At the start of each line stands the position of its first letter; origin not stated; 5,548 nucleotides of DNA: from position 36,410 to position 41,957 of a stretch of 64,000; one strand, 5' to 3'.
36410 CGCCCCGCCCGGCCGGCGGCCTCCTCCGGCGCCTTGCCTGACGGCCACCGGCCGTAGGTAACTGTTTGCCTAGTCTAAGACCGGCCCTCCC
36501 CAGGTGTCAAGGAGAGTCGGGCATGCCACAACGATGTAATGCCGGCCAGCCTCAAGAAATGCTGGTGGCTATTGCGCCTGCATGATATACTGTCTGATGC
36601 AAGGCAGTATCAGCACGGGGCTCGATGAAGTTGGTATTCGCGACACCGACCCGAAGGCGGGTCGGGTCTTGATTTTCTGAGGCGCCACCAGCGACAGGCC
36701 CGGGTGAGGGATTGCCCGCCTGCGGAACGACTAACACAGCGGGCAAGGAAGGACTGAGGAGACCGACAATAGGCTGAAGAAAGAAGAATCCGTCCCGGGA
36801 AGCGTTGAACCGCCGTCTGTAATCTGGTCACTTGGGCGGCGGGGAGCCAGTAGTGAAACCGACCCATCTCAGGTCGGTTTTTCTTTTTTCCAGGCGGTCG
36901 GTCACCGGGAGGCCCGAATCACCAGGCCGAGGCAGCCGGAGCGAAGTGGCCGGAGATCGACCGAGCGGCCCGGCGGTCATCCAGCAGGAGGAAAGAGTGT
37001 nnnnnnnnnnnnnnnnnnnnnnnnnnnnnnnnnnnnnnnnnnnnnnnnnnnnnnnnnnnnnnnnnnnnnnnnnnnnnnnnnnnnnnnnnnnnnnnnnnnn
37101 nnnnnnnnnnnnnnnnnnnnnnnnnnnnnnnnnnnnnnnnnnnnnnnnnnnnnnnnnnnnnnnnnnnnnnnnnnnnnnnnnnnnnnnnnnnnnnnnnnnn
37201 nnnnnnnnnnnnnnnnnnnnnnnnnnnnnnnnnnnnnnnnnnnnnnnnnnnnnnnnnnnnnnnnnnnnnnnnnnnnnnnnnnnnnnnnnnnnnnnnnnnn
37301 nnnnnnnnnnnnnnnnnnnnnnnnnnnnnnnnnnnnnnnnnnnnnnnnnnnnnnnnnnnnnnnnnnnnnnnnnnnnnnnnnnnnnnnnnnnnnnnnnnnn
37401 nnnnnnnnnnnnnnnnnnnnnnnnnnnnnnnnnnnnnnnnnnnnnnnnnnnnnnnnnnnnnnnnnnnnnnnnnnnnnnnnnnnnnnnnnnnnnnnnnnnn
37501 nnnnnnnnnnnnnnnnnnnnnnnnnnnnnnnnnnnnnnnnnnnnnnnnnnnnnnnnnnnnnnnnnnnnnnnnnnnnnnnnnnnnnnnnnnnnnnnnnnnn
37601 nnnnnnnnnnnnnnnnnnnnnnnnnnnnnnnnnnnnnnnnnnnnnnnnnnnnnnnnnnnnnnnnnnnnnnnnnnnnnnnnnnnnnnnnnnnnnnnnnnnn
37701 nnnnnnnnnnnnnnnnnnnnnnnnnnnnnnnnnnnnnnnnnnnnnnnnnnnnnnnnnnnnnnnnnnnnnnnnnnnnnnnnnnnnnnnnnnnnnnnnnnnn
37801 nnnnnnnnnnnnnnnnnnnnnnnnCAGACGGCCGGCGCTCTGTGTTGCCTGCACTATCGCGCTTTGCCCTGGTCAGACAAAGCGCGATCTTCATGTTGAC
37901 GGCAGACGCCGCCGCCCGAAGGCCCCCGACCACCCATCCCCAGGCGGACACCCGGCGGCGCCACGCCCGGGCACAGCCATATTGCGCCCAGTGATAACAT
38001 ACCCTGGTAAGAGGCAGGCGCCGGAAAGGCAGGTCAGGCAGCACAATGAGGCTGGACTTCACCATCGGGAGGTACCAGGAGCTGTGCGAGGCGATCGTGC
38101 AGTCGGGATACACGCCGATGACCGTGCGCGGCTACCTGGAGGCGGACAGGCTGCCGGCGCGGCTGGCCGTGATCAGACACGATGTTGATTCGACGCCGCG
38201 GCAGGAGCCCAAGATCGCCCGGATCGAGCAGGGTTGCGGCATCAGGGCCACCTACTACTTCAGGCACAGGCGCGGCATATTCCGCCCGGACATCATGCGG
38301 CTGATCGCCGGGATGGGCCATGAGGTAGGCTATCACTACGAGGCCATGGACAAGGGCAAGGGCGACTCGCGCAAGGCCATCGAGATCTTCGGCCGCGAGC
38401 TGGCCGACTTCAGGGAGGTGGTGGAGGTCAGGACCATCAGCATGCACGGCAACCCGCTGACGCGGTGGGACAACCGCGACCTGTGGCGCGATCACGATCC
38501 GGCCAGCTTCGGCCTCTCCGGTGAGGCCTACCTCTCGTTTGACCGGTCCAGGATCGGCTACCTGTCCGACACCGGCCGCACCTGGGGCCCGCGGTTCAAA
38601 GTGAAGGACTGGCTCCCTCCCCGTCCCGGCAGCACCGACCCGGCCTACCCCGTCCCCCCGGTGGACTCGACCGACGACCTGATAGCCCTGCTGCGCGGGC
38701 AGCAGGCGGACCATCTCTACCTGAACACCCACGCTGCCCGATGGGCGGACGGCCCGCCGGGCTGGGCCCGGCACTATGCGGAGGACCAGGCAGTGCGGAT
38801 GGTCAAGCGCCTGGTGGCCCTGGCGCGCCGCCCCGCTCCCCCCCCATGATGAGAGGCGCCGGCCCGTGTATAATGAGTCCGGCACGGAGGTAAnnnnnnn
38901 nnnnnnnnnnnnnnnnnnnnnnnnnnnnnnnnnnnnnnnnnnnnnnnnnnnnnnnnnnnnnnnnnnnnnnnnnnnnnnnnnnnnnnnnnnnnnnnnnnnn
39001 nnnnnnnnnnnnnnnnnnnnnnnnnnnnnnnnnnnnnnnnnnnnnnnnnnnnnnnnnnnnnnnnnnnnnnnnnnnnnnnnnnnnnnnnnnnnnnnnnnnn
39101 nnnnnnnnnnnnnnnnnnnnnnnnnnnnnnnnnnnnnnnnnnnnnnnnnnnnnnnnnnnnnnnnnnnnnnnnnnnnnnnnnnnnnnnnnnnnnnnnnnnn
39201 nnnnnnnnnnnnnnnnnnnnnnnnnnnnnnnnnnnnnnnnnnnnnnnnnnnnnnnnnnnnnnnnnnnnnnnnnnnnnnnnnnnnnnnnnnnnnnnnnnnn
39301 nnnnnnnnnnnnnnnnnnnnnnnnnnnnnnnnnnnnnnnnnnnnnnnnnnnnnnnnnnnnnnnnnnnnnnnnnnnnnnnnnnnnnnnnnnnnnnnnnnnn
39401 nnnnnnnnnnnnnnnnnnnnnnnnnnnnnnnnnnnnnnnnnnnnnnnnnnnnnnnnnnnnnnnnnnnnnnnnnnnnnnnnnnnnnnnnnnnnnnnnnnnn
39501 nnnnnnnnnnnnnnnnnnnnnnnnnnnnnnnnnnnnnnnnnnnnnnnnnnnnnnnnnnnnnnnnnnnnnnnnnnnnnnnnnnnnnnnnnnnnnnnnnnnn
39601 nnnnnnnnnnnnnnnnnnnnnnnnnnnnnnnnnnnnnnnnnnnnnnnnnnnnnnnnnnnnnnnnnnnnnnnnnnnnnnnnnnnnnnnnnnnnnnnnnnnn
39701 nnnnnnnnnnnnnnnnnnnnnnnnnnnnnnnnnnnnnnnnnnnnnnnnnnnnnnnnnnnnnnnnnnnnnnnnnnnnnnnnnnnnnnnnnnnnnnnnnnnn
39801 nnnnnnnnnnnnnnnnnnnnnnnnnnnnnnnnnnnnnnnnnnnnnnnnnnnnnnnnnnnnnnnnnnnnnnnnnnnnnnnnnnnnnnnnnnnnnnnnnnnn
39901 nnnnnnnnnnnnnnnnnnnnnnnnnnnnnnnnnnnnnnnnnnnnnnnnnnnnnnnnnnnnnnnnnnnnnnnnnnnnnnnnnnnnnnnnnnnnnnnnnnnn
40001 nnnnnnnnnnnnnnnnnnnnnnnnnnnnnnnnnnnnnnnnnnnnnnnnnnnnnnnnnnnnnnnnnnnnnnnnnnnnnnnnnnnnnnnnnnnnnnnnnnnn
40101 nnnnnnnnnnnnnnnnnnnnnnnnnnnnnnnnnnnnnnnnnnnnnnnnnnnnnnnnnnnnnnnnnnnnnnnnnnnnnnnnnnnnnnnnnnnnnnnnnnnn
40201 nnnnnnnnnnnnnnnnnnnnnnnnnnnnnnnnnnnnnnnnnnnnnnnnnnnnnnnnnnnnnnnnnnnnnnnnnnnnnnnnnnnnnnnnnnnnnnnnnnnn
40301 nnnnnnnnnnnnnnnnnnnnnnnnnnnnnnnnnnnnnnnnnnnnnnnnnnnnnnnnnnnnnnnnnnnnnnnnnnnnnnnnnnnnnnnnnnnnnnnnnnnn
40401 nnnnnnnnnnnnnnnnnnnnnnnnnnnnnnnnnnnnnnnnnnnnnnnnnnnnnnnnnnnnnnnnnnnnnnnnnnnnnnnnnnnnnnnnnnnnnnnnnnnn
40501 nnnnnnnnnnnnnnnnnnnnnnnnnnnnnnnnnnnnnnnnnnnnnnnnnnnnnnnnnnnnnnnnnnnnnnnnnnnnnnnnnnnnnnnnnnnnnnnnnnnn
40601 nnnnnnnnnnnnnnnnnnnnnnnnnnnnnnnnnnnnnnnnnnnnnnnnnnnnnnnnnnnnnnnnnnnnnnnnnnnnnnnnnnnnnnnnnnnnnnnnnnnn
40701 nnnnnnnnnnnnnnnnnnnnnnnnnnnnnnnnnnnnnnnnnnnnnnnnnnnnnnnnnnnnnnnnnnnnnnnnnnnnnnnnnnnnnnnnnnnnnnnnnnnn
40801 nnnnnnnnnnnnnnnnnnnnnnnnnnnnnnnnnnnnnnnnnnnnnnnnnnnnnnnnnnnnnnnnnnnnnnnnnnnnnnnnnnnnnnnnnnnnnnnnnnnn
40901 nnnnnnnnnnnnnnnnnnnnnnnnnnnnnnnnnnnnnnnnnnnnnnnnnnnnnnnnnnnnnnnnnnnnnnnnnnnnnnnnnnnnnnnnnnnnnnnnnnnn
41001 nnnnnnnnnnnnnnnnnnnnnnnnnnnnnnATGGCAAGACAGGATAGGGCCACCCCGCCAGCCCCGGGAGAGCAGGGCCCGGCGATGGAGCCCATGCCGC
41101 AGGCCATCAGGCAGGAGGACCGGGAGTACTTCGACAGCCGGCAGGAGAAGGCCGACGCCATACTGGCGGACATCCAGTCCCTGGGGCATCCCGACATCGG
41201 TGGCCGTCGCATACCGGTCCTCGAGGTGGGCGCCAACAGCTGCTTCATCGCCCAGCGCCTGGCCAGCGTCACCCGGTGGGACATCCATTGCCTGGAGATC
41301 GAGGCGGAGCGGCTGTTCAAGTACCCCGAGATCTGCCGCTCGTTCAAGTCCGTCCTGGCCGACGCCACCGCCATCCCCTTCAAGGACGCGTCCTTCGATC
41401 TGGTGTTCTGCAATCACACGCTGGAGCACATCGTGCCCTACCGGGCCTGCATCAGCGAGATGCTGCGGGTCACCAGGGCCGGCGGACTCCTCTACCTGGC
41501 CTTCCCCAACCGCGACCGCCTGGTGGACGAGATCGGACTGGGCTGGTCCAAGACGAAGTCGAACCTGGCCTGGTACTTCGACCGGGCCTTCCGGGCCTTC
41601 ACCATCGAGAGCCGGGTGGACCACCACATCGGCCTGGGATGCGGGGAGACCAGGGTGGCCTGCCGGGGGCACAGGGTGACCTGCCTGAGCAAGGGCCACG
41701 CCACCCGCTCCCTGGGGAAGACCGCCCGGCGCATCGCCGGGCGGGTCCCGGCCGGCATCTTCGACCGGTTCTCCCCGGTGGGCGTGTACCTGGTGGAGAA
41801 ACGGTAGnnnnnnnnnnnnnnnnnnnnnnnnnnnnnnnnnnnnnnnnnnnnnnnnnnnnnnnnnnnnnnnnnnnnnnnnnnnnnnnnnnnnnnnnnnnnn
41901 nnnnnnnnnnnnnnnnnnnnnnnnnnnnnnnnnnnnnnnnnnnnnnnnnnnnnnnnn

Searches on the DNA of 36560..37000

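Call 21: search_rna_families(source=window, start=36560, end=37000, threshold=evalue, max_evalue=10, show_alignments=3)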
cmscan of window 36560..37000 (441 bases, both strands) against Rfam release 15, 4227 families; matches with E-value up to 10: 9.
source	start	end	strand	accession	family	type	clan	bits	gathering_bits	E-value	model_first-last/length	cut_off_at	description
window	36789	36873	+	RF01786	c-di-GMP-II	Cis-reg; riboswitch;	CL00127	64.6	53.5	2.6e-14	1-84/84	no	Cyclic di-GMP-II riboswitch aptamer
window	36791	36889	+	RF01772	rnk_pseudo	Cis-reg; leader;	-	20.2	55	0.44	1-108/108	no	Pseudomonas rnk leader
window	36856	36896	-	RF02074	STnc240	Gene; sRNA;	-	19.4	55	2.6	22-68/77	no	Enterobacterial sRNA STnc240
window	36708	36746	+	RF01356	CRISPR-DR28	Gene; CRISPR;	-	18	35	1.5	1-24/24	no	CRISPR RNA direct repeat element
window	36875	36911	-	RF01100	PK-BYV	Cis-reg;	-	14.1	50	2.9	1-40/40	no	3'-terminal pseudoknot in BYV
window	36779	36887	+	RF03399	mir-986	Gene; miRNA;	-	13.3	70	9.6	1-94/94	no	mir-986 microRNA precursor family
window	36795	36885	+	RF00017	Metazoa_SRP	Gene;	CL00003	12.7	70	0.42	1-299/299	no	Metazoan signal recognition particle RNA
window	36842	36915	-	RF01973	H19_2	Gene; lncRNA;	-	11.3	50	2.5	1-69/69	no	H19 conserved region 2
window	36673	36946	-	RF02042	HOTTIP_3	Gene; lncRNA;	-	6.9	50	2.3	27-353/353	no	HOXA transcript at the distal tip, conserved region 3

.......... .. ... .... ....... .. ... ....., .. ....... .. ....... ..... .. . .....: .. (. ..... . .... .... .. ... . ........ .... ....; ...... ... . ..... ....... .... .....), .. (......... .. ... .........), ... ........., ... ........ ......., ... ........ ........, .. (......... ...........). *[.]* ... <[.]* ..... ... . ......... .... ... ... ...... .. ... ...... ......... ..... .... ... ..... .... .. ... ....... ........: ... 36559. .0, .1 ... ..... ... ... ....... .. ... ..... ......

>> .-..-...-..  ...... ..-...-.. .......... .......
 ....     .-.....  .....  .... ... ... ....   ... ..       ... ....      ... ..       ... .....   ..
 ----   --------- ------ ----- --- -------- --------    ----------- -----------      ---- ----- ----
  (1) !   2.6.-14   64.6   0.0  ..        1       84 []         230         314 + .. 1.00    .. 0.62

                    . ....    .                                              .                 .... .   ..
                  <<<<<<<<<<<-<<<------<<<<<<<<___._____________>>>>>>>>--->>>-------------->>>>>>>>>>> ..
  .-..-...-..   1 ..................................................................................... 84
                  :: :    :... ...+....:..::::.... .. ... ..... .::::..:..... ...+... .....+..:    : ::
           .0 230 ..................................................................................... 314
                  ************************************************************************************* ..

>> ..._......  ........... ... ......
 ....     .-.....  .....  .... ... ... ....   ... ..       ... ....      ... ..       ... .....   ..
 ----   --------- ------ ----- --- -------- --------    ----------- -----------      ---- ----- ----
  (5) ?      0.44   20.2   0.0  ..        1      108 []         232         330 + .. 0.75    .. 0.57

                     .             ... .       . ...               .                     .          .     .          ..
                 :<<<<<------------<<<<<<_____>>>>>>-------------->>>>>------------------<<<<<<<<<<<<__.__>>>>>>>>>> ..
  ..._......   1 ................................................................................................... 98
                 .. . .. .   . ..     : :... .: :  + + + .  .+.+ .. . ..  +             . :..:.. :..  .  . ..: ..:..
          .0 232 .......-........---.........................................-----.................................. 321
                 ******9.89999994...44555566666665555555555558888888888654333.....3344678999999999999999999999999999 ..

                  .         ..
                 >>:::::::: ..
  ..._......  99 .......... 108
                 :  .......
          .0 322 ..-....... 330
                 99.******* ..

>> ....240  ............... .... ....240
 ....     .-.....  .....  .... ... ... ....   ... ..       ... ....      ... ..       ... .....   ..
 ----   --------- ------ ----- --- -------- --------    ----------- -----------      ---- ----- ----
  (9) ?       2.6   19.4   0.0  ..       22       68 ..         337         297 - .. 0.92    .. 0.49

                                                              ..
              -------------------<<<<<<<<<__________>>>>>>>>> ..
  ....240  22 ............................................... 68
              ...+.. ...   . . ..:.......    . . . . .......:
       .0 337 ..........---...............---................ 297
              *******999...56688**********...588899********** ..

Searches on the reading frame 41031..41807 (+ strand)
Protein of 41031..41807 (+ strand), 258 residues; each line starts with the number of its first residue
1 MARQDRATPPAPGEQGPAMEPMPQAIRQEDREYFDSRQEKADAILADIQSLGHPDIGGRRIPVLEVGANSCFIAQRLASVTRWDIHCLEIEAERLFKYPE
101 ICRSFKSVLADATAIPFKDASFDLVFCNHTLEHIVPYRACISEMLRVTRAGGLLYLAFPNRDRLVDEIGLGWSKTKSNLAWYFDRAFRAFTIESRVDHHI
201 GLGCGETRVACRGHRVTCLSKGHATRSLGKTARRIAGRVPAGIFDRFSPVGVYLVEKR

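Call 14: search_protein_families(library=pfam, proteins=[window:41031-41807:+], max_evalue=0.001)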
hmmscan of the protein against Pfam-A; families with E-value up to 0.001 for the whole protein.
window:41031-41807:+ (258 aa): 7 families
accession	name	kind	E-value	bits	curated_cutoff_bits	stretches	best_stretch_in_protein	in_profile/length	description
PF08241.18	Methyltransf_11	-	3.2e-15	57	21.2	1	65-156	2-95/95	Methyltransferase domain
PF13649.12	Methyltransf_25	-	7.2e-11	43.1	27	1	63-152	1-97/97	Methyltransferase domain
PF13847.12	Methyltransf_31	-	4.1e-09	36.7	27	1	62-161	6-114/145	Methyltransferase domain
PF08242.18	Methyltransf_12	-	2e-07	32.1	30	1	64-154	1-98/98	Methyltransferase domain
PF13489.12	Methyltransf_23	-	2.3e-06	27.9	27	1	59-173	22-133/164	Methyltransferase domain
PF01209.24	Ubie_methyltran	-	0.0006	19.7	20.1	1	104-155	99-150/233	ubiE/COQ5 methyltransferase family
PF05148.21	Methyltransf_8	-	0.00067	20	27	0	108-157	109-157/219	Hypothetical methyltransferase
